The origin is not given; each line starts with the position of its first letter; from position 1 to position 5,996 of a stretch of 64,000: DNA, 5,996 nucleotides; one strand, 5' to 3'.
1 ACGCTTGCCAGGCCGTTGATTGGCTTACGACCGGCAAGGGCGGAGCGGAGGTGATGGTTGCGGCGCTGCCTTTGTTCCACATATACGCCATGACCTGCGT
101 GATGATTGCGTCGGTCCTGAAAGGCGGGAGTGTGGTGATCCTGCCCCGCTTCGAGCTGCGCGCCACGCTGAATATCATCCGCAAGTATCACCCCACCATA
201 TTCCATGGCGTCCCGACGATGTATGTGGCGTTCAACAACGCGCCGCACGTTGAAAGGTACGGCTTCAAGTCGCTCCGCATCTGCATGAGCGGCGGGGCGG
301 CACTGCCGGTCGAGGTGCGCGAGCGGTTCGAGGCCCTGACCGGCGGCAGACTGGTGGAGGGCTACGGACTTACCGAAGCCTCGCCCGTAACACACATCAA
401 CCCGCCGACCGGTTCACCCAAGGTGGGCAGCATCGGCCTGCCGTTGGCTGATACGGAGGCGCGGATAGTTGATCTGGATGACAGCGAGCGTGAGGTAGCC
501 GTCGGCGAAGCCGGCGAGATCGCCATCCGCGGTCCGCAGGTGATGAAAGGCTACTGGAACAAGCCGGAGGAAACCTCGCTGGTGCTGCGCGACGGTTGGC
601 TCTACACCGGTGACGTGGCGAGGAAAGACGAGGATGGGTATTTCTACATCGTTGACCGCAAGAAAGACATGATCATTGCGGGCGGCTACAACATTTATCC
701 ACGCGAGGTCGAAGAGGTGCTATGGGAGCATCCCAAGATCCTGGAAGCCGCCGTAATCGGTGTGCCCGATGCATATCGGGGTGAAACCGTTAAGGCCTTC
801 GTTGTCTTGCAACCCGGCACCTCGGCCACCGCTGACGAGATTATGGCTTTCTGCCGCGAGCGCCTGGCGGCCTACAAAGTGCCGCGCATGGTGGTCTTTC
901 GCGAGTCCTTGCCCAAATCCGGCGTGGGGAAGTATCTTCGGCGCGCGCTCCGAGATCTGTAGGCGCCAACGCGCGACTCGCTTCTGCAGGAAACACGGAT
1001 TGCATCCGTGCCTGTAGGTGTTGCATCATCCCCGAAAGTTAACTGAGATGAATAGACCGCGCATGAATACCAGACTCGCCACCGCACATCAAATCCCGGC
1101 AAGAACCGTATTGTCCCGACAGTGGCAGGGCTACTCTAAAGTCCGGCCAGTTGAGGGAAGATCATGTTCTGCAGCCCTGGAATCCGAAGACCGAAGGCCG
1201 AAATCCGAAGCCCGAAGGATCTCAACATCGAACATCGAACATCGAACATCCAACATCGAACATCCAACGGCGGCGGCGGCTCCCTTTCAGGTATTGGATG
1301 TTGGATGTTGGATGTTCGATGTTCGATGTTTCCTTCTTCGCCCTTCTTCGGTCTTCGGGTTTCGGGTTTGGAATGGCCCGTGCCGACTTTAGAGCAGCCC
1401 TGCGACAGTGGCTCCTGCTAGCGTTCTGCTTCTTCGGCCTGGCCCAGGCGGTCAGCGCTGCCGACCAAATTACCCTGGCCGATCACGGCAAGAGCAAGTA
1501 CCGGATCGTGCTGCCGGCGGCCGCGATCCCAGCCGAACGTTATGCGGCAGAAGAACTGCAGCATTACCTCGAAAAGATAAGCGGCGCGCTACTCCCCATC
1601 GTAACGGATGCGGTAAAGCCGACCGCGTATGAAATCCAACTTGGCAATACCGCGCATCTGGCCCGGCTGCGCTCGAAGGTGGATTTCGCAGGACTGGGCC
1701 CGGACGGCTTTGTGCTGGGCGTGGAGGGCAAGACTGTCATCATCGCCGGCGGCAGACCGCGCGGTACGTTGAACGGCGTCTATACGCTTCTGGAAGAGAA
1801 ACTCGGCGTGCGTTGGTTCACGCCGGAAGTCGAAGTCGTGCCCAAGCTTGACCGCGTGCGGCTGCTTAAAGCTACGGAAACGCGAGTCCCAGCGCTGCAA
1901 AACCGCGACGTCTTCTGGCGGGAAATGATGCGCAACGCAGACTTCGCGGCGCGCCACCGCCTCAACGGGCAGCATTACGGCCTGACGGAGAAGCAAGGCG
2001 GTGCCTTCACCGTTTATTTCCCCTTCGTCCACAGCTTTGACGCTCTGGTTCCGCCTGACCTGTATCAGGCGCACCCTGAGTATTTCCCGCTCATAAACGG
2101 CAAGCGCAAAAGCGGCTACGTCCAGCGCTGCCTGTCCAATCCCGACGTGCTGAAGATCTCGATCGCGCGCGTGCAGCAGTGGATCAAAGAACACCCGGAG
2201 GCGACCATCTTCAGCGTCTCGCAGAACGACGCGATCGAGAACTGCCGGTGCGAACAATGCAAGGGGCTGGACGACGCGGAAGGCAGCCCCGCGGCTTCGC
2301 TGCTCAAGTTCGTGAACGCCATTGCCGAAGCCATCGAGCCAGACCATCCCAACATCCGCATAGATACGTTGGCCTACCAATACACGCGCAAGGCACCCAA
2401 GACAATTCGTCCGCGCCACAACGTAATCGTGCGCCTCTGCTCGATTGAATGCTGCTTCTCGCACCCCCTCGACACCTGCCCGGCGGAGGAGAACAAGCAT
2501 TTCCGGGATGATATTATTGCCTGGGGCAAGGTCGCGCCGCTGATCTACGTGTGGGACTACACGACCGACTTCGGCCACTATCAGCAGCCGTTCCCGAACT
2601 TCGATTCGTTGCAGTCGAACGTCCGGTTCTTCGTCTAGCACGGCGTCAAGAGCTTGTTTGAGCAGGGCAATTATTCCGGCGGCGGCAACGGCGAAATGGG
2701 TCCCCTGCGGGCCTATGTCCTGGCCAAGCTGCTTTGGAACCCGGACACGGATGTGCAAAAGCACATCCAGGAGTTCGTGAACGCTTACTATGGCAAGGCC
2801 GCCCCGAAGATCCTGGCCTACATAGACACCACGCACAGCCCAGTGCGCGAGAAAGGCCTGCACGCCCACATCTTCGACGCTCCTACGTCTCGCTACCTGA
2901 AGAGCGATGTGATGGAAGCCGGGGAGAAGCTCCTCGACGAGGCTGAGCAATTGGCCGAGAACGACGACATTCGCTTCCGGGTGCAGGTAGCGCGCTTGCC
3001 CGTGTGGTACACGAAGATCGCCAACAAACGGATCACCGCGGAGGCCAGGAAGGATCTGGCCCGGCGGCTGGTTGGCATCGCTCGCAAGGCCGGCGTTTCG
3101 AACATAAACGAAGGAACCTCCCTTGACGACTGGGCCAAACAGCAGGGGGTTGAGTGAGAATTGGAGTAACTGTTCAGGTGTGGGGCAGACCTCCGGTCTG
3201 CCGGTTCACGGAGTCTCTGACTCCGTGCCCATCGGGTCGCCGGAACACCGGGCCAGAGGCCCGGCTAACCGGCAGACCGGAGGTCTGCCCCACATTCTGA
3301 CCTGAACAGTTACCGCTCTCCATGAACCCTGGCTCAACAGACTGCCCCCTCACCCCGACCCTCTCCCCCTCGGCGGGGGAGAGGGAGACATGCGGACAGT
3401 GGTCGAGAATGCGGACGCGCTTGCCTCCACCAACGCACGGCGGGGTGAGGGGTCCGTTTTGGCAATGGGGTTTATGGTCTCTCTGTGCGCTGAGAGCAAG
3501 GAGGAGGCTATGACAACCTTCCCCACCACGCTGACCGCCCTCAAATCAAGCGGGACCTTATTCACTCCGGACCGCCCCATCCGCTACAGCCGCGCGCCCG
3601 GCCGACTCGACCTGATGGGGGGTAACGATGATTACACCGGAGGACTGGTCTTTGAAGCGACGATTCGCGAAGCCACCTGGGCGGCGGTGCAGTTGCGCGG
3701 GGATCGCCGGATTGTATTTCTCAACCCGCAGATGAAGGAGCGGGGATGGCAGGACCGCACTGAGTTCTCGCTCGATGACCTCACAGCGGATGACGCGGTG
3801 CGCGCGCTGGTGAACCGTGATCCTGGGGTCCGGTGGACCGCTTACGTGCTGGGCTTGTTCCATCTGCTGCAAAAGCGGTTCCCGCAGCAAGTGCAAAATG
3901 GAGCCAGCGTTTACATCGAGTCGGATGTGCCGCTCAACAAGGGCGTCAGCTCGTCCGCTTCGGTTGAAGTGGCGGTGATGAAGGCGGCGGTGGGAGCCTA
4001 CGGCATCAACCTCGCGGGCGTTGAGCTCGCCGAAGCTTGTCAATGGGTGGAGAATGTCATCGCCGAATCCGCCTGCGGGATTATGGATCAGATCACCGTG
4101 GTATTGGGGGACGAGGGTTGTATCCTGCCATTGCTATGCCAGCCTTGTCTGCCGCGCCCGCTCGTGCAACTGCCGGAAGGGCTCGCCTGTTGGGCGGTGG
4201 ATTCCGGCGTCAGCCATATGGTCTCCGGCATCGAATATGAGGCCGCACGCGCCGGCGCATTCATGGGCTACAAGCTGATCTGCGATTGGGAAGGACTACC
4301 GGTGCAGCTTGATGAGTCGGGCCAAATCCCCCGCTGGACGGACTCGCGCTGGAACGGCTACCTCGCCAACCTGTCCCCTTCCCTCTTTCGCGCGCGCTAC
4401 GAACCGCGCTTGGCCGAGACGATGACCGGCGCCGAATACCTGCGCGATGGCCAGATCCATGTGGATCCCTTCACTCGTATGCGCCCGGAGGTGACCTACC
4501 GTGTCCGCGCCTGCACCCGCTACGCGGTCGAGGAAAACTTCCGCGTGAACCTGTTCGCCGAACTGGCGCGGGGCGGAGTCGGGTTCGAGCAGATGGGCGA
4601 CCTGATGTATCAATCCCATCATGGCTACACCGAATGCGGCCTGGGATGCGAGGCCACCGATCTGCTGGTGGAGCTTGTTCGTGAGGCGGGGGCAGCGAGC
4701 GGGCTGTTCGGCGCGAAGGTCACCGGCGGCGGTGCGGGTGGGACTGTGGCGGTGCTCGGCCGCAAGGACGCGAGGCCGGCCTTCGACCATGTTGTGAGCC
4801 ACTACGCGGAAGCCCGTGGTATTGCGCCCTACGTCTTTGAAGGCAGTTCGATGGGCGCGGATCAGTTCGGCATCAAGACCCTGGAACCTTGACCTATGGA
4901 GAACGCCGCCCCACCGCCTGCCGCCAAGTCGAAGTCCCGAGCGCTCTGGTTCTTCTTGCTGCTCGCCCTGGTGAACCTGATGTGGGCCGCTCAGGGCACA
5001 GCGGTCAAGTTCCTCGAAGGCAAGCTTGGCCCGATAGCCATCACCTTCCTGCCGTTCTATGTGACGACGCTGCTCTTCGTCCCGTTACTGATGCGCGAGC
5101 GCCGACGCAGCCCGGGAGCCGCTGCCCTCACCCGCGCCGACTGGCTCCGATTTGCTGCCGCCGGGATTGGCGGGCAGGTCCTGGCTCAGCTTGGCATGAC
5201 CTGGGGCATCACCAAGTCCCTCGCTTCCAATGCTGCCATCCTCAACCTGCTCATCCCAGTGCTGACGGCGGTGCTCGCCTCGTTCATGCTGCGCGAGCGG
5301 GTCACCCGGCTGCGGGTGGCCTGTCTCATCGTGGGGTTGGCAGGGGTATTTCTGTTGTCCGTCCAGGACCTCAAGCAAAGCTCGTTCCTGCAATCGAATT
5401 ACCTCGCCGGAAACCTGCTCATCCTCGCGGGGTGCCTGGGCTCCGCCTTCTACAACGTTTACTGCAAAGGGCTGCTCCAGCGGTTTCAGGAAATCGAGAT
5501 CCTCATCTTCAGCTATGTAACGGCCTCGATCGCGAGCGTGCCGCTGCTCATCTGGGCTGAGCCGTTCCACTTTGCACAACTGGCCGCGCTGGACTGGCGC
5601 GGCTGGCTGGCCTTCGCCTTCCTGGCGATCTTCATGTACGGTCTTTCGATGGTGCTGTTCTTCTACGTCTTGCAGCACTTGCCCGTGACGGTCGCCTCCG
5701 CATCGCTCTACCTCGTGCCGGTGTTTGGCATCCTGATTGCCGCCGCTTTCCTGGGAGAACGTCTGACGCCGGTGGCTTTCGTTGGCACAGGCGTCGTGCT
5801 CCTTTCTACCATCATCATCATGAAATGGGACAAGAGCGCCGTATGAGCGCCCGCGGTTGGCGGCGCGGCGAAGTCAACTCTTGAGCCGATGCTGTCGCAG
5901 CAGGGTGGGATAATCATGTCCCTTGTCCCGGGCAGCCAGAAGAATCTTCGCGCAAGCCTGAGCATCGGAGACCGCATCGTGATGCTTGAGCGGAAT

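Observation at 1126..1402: Family of long imperfect palindromes whose arms are short tandem repeats (founder copy H1)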

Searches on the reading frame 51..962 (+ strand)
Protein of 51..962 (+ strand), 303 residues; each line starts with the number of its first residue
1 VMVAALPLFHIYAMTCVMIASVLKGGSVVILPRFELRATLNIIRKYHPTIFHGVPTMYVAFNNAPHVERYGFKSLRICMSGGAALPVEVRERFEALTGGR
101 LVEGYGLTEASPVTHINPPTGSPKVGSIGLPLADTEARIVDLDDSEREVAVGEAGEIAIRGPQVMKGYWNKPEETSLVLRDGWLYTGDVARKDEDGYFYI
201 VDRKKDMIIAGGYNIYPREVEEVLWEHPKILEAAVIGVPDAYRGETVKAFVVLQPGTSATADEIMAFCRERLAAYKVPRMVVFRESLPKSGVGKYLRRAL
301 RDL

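Call 32: search_protein_families(library=pfam, proteins=[window:51-962:+])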
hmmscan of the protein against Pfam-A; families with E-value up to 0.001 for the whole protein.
window:51-962:+ (303 aa): 2 families
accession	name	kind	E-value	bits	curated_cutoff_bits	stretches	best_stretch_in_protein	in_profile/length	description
PF00501.34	AMP-binding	-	4.3e-48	164.5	29.9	1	2-169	208-384/384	AMP-binding enzyme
PF13193.12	AMP-binding_C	-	2.7e-23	83.1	24.5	1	219-294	1-76/76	AMP-binding enzyme C-terminal domain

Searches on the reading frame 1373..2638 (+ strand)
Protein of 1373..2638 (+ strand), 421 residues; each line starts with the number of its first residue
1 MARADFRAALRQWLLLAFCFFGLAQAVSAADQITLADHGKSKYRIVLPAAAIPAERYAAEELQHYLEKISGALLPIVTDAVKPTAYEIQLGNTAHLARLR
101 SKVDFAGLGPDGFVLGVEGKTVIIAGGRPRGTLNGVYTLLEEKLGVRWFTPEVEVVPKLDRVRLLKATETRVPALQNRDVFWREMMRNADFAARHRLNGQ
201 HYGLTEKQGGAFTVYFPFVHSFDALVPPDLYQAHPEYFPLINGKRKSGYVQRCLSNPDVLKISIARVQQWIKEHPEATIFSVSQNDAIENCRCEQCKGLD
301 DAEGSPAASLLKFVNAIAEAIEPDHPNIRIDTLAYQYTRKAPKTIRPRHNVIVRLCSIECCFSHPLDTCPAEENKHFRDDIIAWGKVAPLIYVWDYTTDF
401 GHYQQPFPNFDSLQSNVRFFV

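Call 32: search_protein_families(library=pfam, proteins=[window:1373-2638:+])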
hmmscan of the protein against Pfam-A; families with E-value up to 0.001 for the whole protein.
window:1373-2638:+ (421 aa): 3 families
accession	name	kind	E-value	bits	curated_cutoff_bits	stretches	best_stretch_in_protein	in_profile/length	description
PF16126.11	DUF4838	-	4.7e-78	263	26.6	1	148-420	1-261/325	Domain of unknown function (DUF4838)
PF03648.19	Glyco_hydro_67N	-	2.6e-07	31.3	24.3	1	45-139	24-120/120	Glycosyl hydrolase family 67 N-terminus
PF02838.20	Glyco_hydro_20b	-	1.1e-06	29.8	26.1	1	41-140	22-105/124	Glycosyl hydrolase family 20, domain 2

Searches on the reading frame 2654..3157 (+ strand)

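Call 32: search_protein_families(library=pfam, proteins=[window:2654-3157:+])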
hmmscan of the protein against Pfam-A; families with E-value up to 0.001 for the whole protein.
window:2654-3157:+ (167 aa): 1 family
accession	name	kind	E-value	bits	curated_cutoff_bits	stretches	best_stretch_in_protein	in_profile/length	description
PF16126.11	DUF4838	-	1.5e-13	51.1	26.6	1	2-58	270-325/325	Domain of unknown function (DUF4838)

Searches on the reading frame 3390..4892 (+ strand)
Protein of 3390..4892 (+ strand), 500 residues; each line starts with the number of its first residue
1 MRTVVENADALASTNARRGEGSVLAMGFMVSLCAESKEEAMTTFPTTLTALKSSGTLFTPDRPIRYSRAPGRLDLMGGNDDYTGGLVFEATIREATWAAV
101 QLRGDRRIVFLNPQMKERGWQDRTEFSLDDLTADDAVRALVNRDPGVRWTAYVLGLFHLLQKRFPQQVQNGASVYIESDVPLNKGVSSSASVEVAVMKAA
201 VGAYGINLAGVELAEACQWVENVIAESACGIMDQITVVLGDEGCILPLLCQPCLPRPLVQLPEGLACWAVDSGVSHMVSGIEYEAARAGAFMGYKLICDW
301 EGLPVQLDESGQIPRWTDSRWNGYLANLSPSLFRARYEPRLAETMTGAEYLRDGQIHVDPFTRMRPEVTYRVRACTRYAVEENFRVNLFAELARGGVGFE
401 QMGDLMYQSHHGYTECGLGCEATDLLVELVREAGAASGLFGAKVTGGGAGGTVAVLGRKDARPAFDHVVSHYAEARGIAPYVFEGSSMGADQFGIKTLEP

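Call 32: search_protein_families(library=pfam, proteins=[window:3390-4892:+])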
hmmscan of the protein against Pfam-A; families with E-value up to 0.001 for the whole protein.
window:3390-4892:+ (500 aa): 3 families
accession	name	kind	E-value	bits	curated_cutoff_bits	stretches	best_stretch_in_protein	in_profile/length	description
PF00288.32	GHMP_kinases_N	-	5.4e-16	59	22.3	1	152-240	2-86/87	GHMP kinases N terminal domain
PF10509.15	GalKase_gal_bdg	-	1.4e-07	31.4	23.1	1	63-101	11-48/49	Galactokinase galactose-binding signature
PF08544.19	GHMP_kinases_C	-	0.00012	22.8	21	1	399-464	10-75/85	GHMP kinases C terminal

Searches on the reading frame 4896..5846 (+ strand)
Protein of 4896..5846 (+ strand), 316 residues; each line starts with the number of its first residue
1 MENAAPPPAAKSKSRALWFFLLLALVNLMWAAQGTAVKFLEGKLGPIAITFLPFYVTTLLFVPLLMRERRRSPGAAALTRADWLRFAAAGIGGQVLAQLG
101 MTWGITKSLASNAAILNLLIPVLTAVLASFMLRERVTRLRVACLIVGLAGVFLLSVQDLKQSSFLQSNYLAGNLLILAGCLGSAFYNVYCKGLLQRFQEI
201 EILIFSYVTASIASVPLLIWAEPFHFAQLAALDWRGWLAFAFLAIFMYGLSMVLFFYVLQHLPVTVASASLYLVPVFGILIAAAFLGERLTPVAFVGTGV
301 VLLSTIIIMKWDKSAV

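Call 32: search_protein_families(library=pfam, proteins=[window:4896-5846:+])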
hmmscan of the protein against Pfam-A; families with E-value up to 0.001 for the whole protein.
window:4896-5846:+ (316 aa): 2 families
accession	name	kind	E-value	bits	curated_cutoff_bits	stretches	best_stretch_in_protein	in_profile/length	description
PF00892.27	EamA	-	2.7e-43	147.9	28.2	2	171-309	2-134/135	EamA-like transporter family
PF03151.22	TPT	-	2.3e-09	37.5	30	1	45-305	30-287/291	Triose-phosphate Transporter family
